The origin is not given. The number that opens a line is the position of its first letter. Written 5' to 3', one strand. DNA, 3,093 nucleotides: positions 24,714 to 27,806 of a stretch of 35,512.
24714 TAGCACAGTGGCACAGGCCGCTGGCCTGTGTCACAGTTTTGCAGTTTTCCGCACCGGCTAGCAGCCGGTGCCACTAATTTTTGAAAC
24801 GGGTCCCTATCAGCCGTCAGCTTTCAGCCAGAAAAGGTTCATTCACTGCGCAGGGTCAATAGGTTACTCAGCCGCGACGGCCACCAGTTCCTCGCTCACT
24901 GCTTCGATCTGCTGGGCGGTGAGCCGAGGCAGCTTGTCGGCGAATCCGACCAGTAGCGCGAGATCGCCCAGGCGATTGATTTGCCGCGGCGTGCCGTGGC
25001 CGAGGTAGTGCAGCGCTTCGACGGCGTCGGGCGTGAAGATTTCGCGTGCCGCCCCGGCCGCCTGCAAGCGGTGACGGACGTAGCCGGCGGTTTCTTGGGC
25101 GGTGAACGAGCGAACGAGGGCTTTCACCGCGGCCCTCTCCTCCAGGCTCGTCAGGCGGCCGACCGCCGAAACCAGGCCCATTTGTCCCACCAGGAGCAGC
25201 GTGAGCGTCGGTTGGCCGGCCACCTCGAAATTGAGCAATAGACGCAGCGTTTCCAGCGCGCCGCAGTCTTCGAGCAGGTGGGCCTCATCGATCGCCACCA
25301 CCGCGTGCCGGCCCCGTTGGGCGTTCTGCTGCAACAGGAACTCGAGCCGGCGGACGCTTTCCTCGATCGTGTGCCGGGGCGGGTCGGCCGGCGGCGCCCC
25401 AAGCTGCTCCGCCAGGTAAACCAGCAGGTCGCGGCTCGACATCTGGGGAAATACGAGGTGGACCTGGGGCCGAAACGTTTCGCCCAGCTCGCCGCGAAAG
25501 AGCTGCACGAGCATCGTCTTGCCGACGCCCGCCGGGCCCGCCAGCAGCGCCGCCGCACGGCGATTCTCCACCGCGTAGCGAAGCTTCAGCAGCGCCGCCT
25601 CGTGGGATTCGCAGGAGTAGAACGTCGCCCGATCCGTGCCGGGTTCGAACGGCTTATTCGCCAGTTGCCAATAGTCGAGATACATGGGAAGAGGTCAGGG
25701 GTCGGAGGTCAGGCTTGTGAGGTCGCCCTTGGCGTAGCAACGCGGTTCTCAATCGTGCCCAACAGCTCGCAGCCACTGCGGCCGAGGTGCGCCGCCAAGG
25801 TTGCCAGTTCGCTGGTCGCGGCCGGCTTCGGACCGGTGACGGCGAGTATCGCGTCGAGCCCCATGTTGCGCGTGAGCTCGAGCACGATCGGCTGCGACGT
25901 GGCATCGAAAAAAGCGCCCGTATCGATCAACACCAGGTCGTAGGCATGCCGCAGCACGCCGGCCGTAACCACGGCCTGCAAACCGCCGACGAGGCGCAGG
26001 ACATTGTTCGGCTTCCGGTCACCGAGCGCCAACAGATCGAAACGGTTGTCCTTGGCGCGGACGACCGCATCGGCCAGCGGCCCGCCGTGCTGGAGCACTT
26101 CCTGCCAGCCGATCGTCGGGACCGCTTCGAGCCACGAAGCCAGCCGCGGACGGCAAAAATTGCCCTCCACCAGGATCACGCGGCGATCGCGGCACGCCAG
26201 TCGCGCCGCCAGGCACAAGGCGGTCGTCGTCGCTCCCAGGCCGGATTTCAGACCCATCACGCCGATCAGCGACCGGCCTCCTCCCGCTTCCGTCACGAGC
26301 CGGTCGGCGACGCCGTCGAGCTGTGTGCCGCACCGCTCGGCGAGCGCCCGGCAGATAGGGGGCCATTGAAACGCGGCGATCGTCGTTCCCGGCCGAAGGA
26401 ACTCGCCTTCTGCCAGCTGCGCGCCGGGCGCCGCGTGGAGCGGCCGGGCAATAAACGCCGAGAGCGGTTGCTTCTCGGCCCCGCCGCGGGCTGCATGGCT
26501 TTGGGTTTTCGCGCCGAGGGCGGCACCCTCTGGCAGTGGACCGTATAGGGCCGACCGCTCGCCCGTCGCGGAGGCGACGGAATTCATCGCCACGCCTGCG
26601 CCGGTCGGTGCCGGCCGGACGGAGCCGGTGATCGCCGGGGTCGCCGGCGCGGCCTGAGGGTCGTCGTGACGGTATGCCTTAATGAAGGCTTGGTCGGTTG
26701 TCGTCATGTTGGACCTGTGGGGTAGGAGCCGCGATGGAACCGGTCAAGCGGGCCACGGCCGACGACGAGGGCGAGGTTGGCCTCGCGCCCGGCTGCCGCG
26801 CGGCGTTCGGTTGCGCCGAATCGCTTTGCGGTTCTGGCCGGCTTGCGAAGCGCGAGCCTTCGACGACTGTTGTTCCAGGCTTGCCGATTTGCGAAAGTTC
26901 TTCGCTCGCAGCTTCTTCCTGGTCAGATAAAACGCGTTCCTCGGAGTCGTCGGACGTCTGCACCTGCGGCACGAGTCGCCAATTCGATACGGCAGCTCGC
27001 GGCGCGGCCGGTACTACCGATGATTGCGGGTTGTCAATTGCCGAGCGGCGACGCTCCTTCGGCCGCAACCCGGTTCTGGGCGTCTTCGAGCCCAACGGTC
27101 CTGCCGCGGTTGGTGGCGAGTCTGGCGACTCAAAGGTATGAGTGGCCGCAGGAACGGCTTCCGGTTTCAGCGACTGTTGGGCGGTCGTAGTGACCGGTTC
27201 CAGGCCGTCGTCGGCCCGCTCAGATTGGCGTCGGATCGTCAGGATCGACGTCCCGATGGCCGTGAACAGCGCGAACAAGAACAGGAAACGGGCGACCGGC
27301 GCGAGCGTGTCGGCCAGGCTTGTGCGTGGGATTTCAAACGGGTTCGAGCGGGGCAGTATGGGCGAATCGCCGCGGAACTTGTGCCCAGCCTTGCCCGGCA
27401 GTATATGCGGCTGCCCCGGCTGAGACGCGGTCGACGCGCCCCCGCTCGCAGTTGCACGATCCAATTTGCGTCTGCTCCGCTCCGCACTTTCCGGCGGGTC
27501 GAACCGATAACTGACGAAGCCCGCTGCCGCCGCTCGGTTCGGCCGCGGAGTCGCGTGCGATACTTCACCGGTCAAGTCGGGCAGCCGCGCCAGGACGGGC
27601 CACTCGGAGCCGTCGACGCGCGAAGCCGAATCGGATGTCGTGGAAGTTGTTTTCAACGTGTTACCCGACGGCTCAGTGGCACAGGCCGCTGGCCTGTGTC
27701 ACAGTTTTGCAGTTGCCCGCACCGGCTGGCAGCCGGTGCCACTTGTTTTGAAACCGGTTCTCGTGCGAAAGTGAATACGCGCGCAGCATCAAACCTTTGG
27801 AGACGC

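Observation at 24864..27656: Three-gene module: Pro-rich single-pass TM protein, ParA/BY-kinase-like protein, ExeA/MshM-like AAA ATPase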

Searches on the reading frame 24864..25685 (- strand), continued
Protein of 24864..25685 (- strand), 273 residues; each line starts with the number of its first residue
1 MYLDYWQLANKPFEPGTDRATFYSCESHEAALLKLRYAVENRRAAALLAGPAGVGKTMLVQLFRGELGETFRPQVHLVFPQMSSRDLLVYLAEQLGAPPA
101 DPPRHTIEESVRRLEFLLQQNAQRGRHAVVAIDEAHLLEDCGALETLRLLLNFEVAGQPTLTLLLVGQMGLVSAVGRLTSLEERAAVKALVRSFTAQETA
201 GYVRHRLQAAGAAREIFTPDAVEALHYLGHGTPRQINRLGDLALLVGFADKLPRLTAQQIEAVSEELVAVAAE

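Call 94: search_protein_families(library=pfam, proteins=[L055:5644-6327:+, L055:3998-5644:+], max_evalue=10)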
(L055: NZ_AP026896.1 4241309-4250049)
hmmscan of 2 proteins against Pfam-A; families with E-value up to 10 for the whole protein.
L055:5644-6327:+ (227 aa): 3 families
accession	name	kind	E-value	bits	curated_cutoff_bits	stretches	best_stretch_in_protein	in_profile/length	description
PF16537.11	T2SSB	-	3e-21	75.3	28.4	1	162-220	1-59/60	Type II secretion system protein B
PF23893.1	Y4YQ_C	-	0.0039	17.4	27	1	181-218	14-52/53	Uncharacterised protein Y4YQ C-terminal domain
PF11356.14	T2SSC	-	0.014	15.6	27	1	188-220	108-140/141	Type II secretion system protein C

L055:3998-5644:+ (548 aa): 26 families (the best 25 are shown)
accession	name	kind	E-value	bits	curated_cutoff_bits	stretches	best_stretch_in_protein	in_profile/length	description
PF13401.12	AAA_22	-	1.3e-29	103.6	27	1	43-172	4-130/130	AAA domain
PF21327.3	GspA_C39-like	-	1.8e-14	54.4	27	1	341-437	2-97/97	GspA, peptidase C39-like domain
PF13191.12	AAA_16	-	4.3e-12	47.3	32.6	1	23-157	2-164/167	AAA ATPase domain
PF01471.23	PG_binding_1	-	8.5e-11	42.3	23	1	454-507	3-56/57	Putative peptidoglycan binding domain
PF00004.35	AAA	-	3.4e-06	28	21.2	1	47-184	1-127/131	ATPase family associated with various cellular activities (AAA)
PF13604.12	AAA_30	-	0.00019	21.7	27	1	40-203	14-163/191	AAA domain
PF14532.12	Sigma54_activ_2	-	0.00023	21.8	25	1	47-186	24-130/138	Sigma-54 interaction domain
PF07728.20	AAA_5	-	0.00026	21.4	22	1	47-151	2-94/139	AAA domain (dynein-related subfamily)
PF05621.17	TniB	-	0.00043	20.2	22.4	1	47-185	38-180/189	Bacterial TniB protein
PF13245.12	AAA_19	-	0.00051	20.7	25.1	1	46-164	13-124/134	AAA domain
PF20720.3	nSTAND3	-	0.0013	18.9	27.2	1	45-77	18-51/155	Novel STAND NTPase 3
PF02367.23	TsaE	-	0.0022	18.4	26.6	1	42-72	19-49/128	Threonylcarbamoyl adenosine biosynthesis protein TsaE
PF13173.12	AAA_14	-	0.0032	17.9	27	1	47-195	5-125/129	AAA domain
PF09848.15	SLFN-g3_helicase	-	0.0055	16.5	24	1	47-138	4-93/354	Schlafen group 3, DNA/RNA helicase domain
PF12775.13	AAA_7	-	0.0089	16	25.8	1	47-79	36-68/181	P-loop containing dynein motor region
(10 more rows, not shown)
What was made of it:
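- On ExeA/GspA proper (type II secretion assembly factor): Aeromonas ExeA shows PF21327 and PF01471 (call 94).
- Closest known: ExeA-ExeB / GspA-GspB secretin-assembly factors of type II secretion. Different: ExeA carries its own TM helix, a C39-like domain and a peptidoglycan-binding domain, and ExeB carries a T2SSB domain (call 94).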

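Call 95: get_annotated_region(hit=H2, flank=5000)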
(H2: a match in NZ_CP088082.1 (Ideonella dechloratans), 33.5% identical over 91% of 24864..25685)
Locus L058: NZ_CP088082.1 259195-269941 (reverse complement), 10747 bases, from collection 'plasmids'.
description: Ideonella dechloratans strain CCUG 30977 plasmid unnamed1, complete sequence
organism: Ideonella dechloratans (NCBI taxid 36863)
taxonomy: Bacteria; Pseudomonadota; Betaproteobacteria; Burkholderiales; Sphaerotilaceae; Ideonella; Ideonella dechloratans
host: -; source: Cell culture,Activated sludge, wastewater treatment plant; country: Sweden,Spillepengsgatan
typing (MOB-suite, as given by PLSDB): non-mobilizable
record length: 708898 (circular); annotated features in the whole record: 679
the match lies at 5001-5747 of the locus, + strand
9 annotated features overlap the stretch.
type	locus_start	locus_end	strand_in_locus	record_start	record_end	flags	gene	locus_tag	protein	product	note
CDS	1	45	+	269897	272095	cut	-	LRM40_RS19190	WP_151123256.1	TonB-dependent receptor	GO:0015891 - siderophore transport [Evidence IEA]; GO:0055085 - transmembrane transport [Evidence IEA]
CDS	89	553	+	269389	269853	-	-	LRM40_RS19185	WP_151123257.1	Rrf2 family transcriptional regulator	-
CDS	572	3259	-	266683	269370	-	-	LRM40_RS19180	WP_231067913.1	ATP-binding protein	GO:0006302 - double-strand break repair [Evidence IEA]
CDS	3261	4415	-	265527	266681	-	-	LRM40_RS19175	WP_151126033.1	DNA repair exonuclease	-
CDS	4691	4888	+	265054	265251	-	-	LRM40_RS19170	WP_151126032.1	hypothetical protein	-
CDS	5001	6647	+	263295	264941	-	-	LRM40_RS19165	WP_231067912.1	AAA family ATPase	-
CDS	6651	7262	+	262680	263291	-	-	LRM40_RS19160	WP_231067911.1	general secretion pathway protein GspB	-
CDS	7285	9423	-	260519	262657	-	-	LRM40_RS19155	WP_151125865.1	bifunctional diguanylate cyclase/phosphodiesterase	-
CDS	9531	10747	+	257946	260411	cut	-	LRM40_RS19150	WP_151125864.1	cation-translocating P-type ATPase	-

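Call 96: get_annotated_region(hit=H18, flank=4000)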
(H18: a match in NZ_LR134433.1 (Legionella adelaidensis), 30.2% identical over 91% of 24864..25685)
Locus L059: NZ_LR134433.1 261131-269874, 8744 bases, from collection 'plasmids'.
description: Legionella adelaidensis strain NCTC12735 plasmid 24, complete sequence
organism: Legionella adelaidensis (NCBI taxid 45056)
taxonomy: Bacteria; Pseudomonadota; Gammaproteobacteria; Legionellales; Legionellaceae; Legionella; Legionella adelaidensis
host: -; source: environmental,Cooling tower water; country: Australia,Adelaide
typing (MOB-suite, as given by PLSDB): mobilizable; relaxase MOBH
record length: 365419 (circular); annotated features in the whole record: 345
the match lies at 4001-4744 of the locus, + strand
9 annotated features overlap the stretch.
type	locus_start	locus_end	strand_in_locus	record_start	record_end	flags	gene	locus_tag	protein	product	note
CDS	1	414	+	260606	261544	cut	-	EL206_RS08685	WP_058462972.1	hypothetical protein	-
CDS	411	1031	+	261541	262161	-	-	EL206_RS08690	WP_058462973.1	PilN domain-containing protein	-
CDS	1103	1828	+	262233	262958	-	-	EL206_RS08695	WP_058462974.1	hypothetical protein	-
CDS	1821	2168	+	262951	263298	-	-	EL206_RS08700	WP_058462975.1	hypothetical protein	-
CDS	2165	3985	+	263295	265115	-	mshL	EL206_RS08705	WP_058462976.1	pilus (MSHA type) biogenesis protein MshL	GO:0009306 - protein secretion [Evidence IEA]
CDS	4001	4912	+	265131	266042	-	-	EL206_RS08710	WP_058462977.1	AAA family ATPase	-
CDS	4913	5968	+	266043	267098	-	-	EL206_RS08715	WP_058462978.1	hypothetical protein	-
CDS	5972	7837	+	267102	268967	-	-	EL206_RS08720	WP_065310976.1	GspE/PulE family protein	GO:0009306 - protein secretion [Evidence IEA]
CDS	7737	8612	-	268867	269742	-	-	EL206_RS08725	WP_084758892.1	cytochrome c oxidase subunit 3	-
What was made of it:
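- A related soluble ATPase sits beside MshL in Legionella (call 96).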

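Call 102: get_annotated_region(hit=H4, flank=4000)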
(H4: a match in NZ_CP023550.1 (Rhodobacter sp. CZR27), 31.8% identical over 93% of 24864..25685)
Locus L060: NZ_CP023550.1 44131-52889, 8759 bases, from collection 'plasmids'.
description: Rhodobacter sp. CZR27 plasmid unnamed2, complete sequence
organism: Rhodobacter sp. CZR27 (NCBI taxid 2033869)
taxonomy: Bacteria; Pseudomonadota; Alphaproteobacteria; Rhodobacterales; Paracoccaceae; Rhodobacter; Rhodobacter sp. CZR27
host: -; source: cell culture,paddy soil; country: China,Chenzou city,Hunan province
typing (MOB-suite, as given by PLSDB): non-mobilizable; replicon rep_cluster_252
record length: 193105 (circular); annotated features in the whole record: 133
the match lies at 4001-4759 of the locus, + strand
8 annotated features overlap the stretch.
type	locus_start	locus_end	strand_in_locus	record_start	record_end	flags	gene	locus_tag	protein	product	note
CDS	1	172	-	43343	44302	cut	-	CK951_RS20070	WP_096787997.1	sulfotransferase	-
CDS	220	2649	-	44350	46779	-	-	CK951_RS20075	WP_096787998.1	tetratricopeptide repeat protein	-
CDS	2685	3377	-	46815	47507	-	-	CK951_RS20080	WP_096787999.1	sugar transferase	GO:0006486 - protein glycosylation [Evidence IEA]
CDS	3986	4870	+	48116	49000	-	-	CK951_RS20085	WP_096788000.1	AAA family ATPase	-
CDS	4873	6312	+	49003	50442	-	-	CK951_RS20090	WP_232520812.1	Wzz/FepE/Etk N-terminal domain-containing protein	GO:0009103 - lipopolysaccharide biosynthetic process [Evidence IEA]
CDS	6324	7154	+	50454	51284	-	-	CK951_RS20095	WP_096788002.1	CpsD/CapB family tyrosine-protein kinase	-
CDS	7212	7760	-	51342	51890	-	-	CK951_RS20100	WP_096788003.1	VPLPA-CTERM sorting domain-containing protein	-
CDS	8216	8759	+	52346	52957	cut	-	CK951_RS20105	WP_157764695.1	VPLPA-CTERM sorting domain-containing protein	-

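Call 103: get_annotated_region(hit=H21, flank=6000)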
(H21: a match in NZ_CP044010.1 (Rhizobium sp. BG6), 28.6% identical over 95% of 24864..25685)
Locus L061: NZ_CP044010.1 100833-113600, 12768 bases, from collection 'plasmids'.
description: Rhizobium sp. BG6 plasmid pRPC, complete sequence
organism: Rhizobium sp. BG6 (NCBI taxid 2613771)
taxonomy: Bacteria; Pseudomonadota; Alphaproteobacteria; Hyphomicrobiales; Rhizobiaceae; Rhizobium; Rhizobium sp. BG6
host: -; source: Prosopis cineraria,pure bacterial culture,nodule; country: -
typing (MOB-suite, as given by PLSDB): non-mobilizable
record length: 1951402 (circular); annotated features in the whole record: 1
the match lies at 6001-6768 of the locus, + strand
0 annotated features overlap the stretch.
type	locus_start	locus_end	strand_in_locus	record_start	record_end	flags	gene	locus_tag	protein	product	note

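Call 104: get_annotated_region(hit=H9, flank=4000)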
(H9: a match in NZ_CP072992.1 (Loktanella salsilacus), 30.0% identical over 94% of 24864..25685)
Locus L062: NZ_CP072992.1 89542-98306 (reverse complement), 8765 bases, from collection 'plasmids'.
description: Loktanella salsilacus strain 1A07893 plasmid plas1, complete sequence
organism: Loktanella salsilacus (NCBI taxid 195913)
taxonomy: Bacteria; Pseudomonadota; Alphaproteobacteria; Rhodobacterales; Roseobacteraceae; Loktanella; Loktanella salsilacus
host: -; source: -; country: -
typing (MOB-suite, as given by PLSDB): non-mobilizable
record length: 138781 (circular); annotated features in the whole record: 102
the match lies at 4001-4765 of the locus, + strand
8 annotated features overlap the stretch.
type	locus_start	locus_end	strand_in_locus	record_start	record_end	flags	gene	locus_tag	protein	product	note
CDS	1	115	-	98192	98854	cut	-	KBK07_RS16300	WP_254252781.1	polysaccharide biosynthesis/export family protein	GO:0015774 - polysaccharide transport [Evidence IEA]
CDS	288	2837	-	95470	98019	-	-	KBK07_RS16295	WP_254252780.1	tetratricopeptide repeat protein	-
CDS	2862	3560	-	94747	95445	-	-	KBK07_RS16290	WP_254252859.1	sugar transferase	-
CDS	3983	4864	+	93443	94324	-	-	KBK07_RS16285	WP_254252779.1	AAA family ATPase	-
CDS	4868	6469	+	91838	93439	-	-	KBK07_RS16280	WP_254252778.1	lipopolysaccharide biosynthesis protein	-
CDS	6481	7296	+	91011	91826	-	-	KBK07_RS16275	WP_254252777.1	CpsD/CapB family tyrosine-protein kinase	-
CDS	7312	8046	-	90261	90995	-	-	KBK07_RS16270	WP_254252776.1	metallophosphoesterase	-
CDS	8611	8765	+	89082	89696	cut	-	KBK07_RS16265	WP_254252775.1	outer membrane beta-barrel protein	-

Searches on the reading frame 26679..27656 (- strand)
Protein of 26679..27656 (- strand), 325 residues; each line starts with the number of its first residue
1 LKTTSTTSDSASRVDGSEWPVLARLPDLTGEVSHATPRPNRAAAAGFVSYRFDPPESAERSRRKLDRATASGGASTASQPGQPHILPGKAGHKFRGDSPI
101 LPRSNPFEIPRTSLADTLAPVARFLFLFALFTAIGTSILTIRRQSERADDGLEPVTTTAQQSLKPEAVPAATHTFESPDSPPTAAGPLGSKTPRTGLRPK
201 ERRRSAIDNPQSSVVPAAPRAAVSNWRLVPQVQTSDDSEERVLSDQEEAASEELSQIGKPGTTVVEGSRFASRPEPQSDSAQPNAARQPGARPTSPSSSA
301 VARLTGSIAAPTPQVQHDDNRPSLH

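Call 3: search_protein_families(library=pfam, proteins=[window:26679-27656:-], max_evalue=1)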
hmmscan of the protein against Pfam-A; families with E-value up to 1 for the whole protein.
window:26679-27656:- (325 aa): 0 families

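Call 4: search_protein_families(library=ncbifam, proteins=[window:26679-27656:-], max_evalue=1)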
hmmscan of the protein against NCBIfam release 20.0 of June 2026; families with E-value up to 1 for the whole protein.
window:26679-27656:- (325 aa): 1 family
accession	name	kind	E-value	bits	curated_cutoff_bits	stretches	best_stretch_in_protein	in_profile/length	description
TIGR03593.1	yidC_nterm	equivalog_domain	0.16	11.5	58.25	1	123-275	3-146/363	membrane protein insertase YidC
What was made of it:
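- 26679..27656 (-): Single-pass membrane protein, intrinsically disordered on both sides of the helix. It overlaps the pseudokinase gene by 29 nt. No Pfam or NCBIfam family (calls 3, 4).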

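Call 26: find_homologous_proteins(query=window:26679-27656:-)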
Query window:26679-27656:- (325 aa): 34 proteins with E <= 0.001 among 8000 candidates.
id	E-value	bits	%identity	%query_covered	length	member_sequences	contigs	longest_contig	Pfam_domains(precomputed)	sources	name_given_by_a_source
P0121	2.9e-71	259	48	100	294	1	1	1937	-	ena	-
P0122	2.4e-66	242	47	100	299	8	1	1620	-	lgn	-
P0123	1.5e-49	187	43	100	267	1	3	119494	-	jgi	jgi:hypothetical protein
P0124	2.7e-48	183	40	94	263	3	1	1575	-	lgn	-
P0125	5.7e-47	179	48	73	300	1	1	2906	-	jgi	jgi:hypothetical protein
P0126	1.4e-39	155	37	100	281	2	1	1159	-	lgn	-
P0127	3.6e-39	153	38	100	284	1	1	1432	-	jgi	jgi:hypothetical protein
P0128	5.4e-39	153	43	86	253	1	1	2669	-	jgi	jgi:hypothetical protein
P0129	2.9e-31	127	37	100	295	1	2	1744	-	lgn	-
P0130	3.1e-28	117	35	98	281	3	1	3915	-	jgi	-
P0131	4.5e-27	114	38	99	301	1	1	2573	-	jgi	jgi:hypothetical protein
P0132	4.3e-23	100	36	72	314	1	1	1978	-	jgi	jgi:hypothetical protein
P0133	4.2e-22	97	37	69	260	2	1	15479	-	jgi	jgi:hypothetical protein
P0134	7.6e-22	96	41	55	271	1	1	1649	-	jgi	-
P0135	8.4e-20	90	36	75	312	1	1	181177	-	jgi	jgi:hypothetical protein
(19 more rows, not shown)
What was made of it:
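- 26679..27656 (-): 34 homologues (call 26).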

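Call 73: search_protein_families(library=padloc, proteins=[window:26679-27656:-], max_evalue=0.01)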
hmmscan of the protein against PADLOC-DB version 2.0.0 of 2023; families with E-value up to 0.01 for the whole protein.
window:26679-27656:- (325 aa): 0 families

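Call 82: predict_structure(alignment_id=A5)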
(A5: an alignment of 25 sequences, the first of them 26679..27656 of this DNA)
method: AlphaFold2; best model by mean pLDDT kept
length: 325 residues; sequences in the alignment: 25
mean_pLDDT: 54.1   pTM: 0.24
mean pLDDT of the five models: 54.1, 53.4, 50.5, 50.2, 50.2
residues with pLDDT >= 90: 23; 70-90: 19; 50-70: 124; < 50: 159
segments of 3 or more residues with pLDDT < 50: 1-15, 17-19, 27-36, 38-42, 57-61, 63-65, 73-76, 172-175, 197-202, 212-218, 220-227, 229-247, 265-268, 270-273, 277-282, 284-288, 290-292, 297-309
pLDDT, mean of each block of 10 residues (from residue 1): 39 47 50 45 50 54 48 49 54 60 71 81 97 95 68 52 54 53 55 50 48 46 44 42 45 49 48 47 45 49 45 53 52
secondary structure, 60 per line:
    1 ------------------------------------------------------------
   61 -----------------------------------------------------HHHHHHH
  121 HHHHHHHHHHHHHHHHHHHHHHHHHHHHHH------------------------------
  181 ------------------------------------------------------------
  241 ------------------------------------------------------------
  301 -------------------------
elements in order: H114-150
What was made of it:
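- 26679..27656 (-): AF2 predicts only helix 114-150 (call 82).
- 27234..27296 (-): Transmembrane helix of the membrane protein. AF2 helix with pLDDT 81-97 (call 82).
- On Polysaccharide co-polymerase / chain-length determinant (Wzz, PCP): AF2 shows only one helix (call 82).
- Checked: AlphaFold predicts a single helix at 114-150 and disorder elsewhere (call 82).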
